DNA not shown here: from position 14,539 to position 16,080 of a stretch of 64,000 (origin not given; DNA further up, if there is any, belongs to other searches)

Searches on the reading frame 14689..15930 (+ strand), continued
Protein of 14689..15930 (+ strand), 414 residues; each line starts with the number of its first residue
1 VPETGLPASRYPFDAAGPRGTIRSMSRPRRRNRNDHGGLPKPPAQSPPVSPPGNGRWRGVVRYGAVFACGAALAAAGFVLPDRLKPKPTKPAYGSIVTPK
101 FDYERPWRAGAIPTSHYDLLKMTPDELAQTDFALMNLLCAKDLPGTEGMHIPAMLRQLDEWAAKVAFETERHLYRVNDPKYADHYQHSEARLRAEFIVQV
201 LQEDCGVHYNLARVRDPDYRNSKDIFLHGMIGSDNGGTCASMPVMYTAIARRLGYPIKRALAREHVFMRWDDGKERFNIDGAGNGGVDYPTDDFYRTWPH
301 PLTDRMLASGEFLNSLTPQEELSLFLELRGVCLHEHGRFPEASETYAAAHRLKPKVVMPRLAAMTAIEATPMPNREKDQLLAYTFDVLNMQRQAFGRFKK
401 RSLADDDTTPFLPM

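Call 87: search_solved_structures(query=window:14761-15930:+, max_evalue=1, show_alignments=1)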
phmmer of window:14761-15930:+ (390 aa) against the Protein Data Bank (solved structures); distinct sequences matched with E-value up to 1: 108 (the best 60 are shown).
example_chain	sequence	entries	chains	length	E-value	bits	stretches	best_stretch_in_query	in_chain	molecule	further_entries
3npl_A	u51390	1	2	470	0.063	15.4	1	221-292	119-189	Bifunctional P-450/NADPH-P450 reductase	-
8q2f_A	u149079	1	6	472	0.068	15.3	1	177-292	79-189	Bifunctional cytochrome P450/NADPH--P450 reductase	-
7yft_A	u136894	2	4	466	0.07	15.3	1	220-292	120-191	Bifunctional cytochrome P450/NADPH--P450 reductase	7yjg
9kgp_A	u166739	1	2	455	0.12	14.6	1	221-292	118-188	Bifunctional cytochrome P450/NADPH--P450 reductase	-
7y0r_A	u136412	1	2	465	0.12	14.6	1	221-292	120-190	Bifunctional cytochrome P450/NADPH--P450 reductase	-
7ydl_A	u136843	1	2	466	0.12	14.6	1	221-292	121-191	Bifunctional cytochrome P450/NADPH--P450 reductase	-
7yd9_A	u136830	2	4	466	0.12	14.6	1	221-292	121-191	Bifunctional cytochrome P450/NADPH--P450 reductase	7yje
7yda_A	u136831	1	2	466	0.12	14.6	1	221-292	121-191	Bifunctional cytochrome P450/NADPH--P450 reductase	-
5og9_A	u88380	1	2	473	0.13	14.5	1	221-292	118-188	Bifunctional cytochrome P450/NADPH--P450 reductase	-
5b2u_A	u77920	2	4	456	0.14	14.3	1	221-292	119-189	Bifunctional cytochrome P450/NADPH--P450 reductase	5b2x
5jq2_A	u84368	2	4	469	0.14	14.3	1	221-292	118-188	P450 BM3 L407C heme domain mutant | Bifunctional cytochrome P450/NADPH--P450 reductase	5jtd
9l7v_A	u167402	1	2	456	0.14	14.3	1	221-292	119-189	Bifunctional cytochrome P450/NADPH--P450 reductase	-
1p0w_A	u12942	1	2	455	0.14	14.3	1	221-292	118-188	Bifunctional P-450:NADPH-P450 reductase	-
7y9l_A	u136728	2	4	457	0.14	14.3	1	221-292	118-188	Bifunctional cytochrome P450/NADPH--P450 reductase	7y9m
1p0v_A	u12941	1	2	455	0.14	14.3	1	221-292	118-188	Bifunctional P-450:NADPH-P450 reductase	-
1jme_A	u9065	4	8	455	0.14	14.3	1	221-292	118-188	BIFUNCTIONAL P-450:NADPH-P450 REDUCTASE | Bifunctional cytochrome P450/NADPH--P450 reductase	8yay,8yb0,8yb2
1zo4_A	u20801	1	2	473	0.14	14.3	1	221-292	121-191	Bifunctional P-450:NADPH-P450 reductase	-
1p0x_A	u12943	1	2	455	0.14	14.3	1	221-292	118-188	Bifunctional P-450:NADPH-P450 reductase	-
1yqo_A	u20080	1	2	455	0.14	14.3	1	221-292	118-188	Bifunctional P-450:NADPH-P450 reductase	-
1yqp_A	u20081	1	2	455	0.14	14.3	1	221-292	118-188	Bifunctional P-450:NADPH-P450 reductase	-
1bu7_A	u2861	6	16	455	0.14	14.3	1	221-292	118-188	PROTEIN (CYTOCHROME P450) | CYTOCHROME P450 BM-3 | CYTOCHROME P450 102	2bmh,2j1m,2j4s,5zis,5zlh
9l7u_A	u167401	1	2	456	0.14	14.3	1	221-292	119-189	Bifunctional cytochrome P450/NADPH--P450 reductase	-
23ub_A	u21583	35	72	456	0.14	14.3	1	221-292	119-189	Bifunctional cytochrome P450/NADPH--P450 reductase | Bifunctional P-450/NADPH-P450 reductase | Bifunctional cytochrome P450/NADPH-P450 reductase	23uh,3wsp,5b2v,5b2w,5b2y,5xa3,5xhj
8yaz_A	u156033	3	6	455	0.14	14.3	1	221-292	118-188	Bifunctional cytochrome P450/NADPH--P450 reductase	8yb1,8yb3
9kt5_A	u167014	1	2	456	0.15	14.3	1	221-292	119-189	Bifunctional cytochrome P450/NADPH--P450 reductase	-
4hgh_A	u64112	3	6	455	0.15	14.2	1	221-292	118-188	Bifunctional P-450/NADPH-P450 reductase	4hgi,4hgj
2x7y_A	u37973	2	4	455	0.15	14.2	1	221-292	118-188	BIFUNCTIONAL P-450/NADPH-P450 REDUCTASE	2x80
1bvy_A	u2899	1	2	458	0.15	14.2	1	221-292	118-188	PROTEIN (CYTOCHROME P450 BM-3)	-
7yde_A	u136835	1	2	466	0.15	14.2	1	221-292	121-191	Bifunctional cytochrome P450/NADPH--P450 reductase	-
7wdd_A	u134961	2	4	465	0.15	14.2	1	221-292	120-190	Bifunctional cytochrome P450/NADPH--P450 reductase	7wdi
7wy2_A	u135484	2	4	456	0.15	14.2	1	221-292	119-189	Bifunctional cytochrome P450/NADPH--P450 reductase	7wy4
5e78_A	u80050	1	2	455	0.15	14.2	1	221-292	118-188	Bifunctional P-450/NADPH-P450 reductase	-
9l7s_A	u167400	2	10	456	0.15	14.2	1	221-292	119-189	Bifunctional cytochrome P450/NADPH--P450 reductase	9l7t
8qzf_A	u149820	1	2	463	0.15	14.2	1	221-292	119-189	Bifunctional cytochrome P450/NADPH--P450 reductase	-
7wy3_A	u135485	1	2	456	0.15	14.2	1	221-292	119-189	Bifunctional cytochrome P450/NADPH--P450 reductase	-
2ij3_A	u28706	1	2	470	0.15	14.2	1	221-292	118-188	Cytochrome P450 BM3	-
7y9j_A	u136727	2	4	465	0.15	14.2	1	221-292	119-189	Bifunctional cytochrome P450/NADPH--P450 reductase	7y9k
3dgi_A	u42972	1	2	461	0.15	14.2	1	221-292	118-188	Bifunctional P-450/NADPH-P450 reductase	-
4kew_A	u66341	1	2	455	0.15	14.2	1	221-292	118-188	Bifunctional P-450/NADPH-P450 reductase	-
3ekb_A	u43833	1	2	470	0.15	14.2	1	221-292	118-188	Cytochrome P450(BM-3)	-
7ydd_A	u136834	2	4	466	0.15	14.2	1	221-292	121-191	P450 BM3 heme domain mutant F87A/T268P/V78I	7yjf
4key_A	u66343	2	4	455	0.15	14.2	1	221-292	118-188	Bifunctional P-450/NADPH-P450 reductase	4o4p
4zfa_A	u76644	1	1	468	0.15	14.2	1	221-292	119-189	Bifunctional P-450/NADPH-P450 reductase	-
3ekf_A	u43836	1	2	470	0.15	14.2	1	221-292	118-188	Cytochrome P450(BM-3)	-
3kx5_A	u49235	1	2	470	0.15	14.2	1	221-292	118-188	Bifunctional P-450/NADPH-P450 reductase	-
4kf0_A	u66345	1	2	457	0.15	14.2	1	221-292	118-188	Bifunctional P-450/NADPH-P450 reductase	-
3ben_A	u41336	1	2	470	0.15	14.2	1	221-292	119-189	Cytochrome P450 102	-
2ij4_A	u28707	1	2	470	0.15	14.2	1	221-292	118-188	cytochrome P450 BM3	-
2ij2_A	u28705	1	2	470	0.15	14.2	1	221-292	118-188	Cytochrome P450 BM3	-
3ekd_A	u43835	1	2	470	0.15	14.2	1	221-292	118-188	Cytochrome P450(BM-3)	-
7egn_A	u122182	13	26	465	0.15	14.2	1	221-292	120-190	Bifunctional cytochrome P450/NADPH--P450 reductase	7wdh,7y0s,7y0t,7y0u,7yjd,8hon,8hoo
1smi_A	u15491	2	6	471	0.15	14.2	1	221-292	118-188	Bifunctional P-450:NADPH-P450 reductase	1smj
8hou_A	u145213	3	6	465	0.15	14.2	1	221-292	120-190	Bifunctional cytochrome P450/NADPH--P450 reductase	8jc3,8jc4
2uwh_A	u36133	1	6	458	0.15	14.2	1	221-292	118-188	BIFUNCTIONAL P-450: NADPH-P450 REDUCTASE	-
1fah_A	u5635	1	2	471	0.15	14.2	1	221-292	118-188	CYTOCHROME P450 BM-3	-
9uxz_A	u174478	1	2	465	0.15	14.2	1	221-292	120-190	Bifunctional cytochrome P450/NADPH--P450 reductase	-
1fag_A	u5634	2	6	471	0.15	14.2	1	221-292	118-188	CYTOCHROME P450 BM-3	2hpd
2nnb_A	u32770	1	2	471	0.15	14.2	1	221-292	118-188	Bifunctional P-450:NADPH-P450 reductase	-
3kx4_A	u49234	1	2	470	0.15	14.2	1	221-292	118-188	Bifunctional P-450/NADPH-P450 reductase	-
6hn8_A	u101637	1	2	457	0.15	14.2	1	221-292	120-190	Bifunctional cytochrome P450/NADPH--P450 reductase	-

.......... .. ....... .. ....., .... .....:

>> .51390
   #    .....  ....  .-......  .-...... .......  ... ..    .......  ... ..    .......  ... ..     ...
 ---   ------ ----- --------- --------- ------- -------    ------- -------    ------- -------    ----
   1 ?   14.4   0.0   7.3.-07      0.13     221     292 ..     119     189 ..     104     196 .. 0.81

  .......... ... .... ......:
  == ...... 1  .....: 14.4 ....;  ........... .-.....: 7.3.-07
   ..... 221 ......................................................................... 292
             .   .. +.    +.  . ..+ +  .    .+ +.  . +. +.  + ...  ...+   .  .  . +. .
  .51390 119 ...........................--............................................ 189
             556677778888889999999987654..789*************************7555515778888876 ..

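Call 94: predict_structure(alignment_id=A5)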
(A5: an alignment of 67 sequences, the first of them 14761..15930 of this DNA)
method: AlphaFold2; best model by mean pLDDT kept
length: 390 residues; sequences in the alignment: 67
mean_pLDDT: 81.9   pTM: 0.71
mean pLDDT of the five models: 81.9, 81.1, 79.4, 77.5, 76.1
residues with pLDDT >= 90: 206; 70-90: 93; 50-70: 46; < 50: 45
segments of 3 or more residues with pLDDT < 50: 1-30, 62-73, 388-390
pLDDT, mean of each block of 10 residues (from residue 1): 40 40 43 68 84 70 46 56 85 95 96 96 93 98 98 96 97 95 91 89 92 92 98 93 94 86 90 87 88 96 96 93 95 86 80 54 68 73 56
secondary structure, 60 per line:
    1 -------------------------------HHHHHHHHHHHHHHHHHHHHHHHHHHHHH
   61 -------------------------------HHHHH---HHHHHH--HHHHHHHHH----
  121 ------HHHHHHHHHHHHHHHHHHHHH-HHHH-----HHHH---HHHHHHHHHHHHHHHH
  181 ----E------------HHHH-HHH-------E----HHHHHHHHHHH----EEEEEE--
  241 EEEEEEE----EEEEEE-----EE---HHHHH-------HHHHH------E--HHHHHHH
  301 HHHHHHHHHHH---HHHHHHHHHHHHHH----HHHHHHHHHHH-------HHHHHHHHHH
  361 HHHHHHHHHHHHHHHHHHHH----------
elements in order: H32-60 H92-96 H100-105 H108-116 H127-147 H149-152 H158-161 H165-180 H198-201 H218-228 E233-238 E241-247 E252-257 H268-272 H280-284 H294-311 H315-328 H333-343 H351-380

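Call 110: search_protein_families(library=pfam, proteins=[L069:6312-7172:+, L070:6317-7186:+, L072:5296-6081:+, L069:7185-7805:+, L072:6071-6559:+], max_evalue=0.01)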
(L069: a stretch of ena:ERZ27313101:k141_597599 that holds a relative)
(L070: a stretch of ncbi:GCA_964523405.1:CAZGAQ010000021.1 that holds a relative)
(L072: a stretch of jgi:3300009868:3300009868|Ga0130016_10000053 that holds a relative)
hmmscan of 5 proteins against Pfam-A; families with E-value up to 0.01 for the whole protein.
L069:6312-7172:+ (287 aa): 0 families

L070:6317-7186:+ (290 aa): 1 family
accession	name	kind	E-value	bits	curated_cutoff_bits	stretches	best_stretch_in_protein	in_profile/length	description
PF15607.11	Ntox44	-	5.7e-05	23.9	24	1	172-230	39-104/104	Bacterial toxin 44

L072:5296-6081:+ (262 aa): 2 families
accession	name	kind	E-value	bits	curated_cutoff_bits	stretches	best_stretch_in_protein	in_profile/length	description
PF05903.20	Peptidase_C97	-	0.00059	20.1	29.2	1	184-224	82-122/151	PPPDE putative peptidase domain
PF05608.18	RTE1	-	0.0039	17.7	29.4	1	188-226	93-131/149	RTE1-like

L069:7185-7805:+ (207 aa): 0 families

L072:6071-6559:+ (163 aa): 0 families
